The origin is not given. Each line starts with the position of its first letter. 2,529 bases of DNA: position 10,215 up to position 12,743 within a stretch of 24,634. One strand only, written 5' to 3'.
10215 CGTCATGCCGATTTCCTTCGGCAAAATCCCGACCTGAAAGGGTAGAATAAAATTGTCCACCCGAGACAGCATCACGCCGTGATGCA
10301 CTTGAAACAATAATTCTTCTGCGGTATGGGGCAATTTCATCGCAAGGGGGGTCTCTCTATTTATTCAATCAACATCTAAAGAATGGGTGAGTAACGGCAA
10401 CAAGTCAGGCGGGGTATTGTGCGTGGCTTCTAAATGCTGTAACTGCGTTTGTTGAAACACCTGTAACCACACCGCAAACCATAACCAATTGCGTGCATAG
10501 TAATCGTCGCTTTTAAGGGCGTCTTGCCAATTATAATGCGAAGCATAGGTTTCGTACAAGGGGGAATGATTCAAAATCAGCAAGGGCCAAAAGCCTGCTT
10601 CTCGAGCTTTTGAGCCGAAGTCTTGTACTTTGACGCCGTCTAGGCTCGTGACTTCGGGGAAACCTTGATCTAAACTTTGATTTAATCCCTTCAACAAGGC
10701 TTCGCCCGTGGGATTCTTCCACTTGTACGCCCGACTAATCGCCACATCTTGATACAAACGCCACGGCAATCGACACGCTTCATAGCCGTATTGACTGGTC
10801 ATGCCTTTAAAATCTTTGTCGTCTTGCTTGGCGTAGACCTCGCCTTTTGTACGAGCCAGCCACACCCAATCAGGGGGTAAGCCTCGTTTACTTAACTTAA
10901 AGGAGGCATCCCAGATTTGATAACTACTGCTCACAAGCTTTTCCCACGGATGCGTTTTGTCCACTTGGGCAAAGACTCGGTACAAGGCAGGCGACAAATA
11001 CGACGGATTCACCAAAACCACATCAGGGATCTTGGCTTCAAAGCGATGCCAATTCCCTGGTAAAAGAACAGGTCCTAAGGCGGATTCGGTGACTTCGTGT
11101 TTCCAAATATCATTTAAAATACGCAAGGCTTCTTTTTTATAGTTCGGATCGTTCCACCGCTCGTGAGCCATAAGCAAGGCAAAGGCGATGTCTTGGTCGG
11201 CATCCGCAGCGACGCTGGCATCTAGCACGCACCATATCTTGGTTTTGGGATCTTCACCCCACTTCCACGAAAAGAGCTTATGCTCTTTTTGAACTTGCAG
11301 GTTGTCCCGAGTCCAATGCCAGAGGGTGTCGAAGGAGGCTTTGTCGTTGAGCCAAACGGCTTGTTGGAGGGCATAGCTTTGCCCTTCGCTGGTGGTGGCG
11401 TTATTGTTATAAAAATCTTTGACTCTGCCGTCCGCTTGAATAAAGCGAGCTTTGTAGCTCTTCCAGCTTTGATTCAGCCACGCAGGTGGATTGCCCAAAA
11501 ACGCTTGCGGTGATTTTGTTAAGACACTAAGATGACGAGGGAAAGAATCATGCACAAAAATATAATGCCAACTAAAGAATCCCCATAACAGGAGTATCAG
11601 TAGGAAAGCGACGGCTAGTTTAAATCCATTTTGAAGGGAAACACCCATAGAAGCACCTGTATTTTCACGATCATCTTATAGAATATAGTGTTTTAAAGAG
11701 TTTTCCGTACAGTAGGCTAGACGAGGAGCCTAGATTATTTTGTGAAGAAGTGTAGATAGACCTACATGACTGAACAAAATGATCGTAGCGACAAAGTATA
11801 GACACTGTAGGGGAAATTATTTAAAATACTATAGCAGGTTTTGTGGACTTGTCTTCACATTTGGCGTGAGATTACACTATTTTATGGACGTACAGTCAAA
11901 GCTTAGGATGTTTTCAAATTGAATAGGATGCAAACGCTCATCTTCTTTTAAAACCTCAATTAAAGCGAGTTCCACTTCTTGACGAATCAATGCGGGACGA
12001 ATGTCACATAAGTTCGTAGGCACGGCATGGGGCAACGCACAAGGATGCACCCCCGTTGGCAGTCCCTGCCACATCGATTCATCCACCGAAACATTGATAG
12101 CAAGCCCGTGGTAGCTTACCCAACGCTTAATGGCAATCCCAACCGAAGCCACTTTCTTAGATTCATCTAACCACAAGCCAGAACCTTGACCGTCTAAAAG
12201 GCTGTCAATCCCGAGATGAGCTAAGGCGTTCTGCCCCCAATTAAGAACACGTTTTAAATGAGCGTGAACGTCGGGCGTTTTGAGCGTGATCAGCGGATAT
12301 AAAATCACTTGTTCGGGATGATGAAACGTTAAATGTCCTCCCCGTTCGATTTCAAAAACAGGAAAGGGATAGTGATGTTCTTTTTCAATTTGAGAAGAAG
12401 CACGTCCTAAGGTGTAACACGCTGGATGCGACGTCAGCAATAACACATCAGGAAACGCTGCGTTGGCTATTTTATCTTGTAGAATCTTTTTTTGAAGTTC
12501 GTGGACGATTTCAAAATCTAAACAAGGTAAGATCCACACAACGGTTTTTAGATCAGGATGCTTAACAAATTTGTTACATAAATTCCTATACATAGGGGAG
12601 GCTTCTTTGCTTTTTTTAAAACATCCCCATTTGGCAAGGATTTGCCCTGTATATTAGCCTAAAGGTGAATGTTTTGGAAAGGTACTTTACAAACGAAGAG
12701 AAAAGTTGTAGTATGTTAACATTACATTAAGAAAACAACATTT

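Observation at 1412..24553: Unannotated ~150-bp ERIC-like structured repeat family, 7 copies in 24.6 kb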

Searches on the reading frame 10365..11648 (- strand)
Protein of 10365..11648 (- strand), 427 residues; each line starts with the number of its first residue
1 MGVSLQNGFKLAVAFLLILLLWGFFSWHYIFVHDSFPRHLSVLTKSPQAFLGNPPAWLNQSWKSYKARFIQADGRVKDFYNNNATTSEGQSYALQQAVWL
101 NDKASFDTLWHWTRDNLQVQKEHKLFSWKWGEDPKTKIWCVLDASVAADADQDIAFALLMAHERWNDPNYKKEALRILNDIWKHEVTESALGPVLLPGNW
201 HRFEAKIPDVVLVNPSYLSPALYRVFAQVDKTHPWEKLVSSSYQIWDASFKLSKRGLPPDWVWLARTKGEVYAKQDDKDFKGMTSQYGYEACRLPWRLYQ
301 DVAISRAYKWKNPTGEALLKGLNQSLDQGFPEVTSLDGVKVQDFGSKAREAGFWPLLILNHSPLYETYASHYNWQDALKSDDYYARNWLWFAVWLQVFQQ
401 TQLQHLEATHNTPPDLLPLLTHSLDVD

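Call 11: search_protein_families(library=pfam, proteins=[window:10365-11648:-])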
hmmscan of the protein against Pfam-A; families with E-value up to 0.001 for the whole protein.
window:10365-11648:- (427 aa): 1 family
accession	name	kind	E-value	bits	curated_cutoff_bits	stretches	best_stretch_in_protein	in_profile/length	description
PF01270.23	Glyco_hydro_8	-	1.2e-46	159.8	24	1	56-273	22-232/341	Glycosyl hydrolases family 8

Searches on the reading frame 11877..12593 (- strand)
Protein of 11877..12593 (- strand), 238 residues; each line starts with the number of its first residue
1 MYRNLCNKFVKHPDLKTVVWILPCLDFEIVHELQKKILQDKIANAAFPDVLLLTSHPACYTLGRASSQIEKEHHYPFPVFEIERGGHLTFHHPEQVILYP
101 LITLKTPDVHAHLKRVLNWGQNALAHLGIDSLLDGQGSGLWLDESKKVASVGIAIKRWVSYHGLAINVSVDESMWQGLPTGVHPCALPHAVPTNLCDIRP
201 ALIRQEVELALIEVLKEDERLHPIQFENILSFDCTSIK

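Call 12: search_protein_families(library=pfam, proteins=[window:11877-12593:-])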
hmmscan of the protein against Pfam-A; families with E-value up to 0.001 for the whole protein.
window:11877-12593:- (238 aa): 1 family
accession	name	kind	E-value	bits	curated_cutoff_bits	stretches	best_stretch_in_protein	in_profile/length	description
PF21948.1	LplA-B_cat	-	1e-23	84.8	27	1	35-179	10-157/200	Lipoyl protein ligase A/B catalytic domain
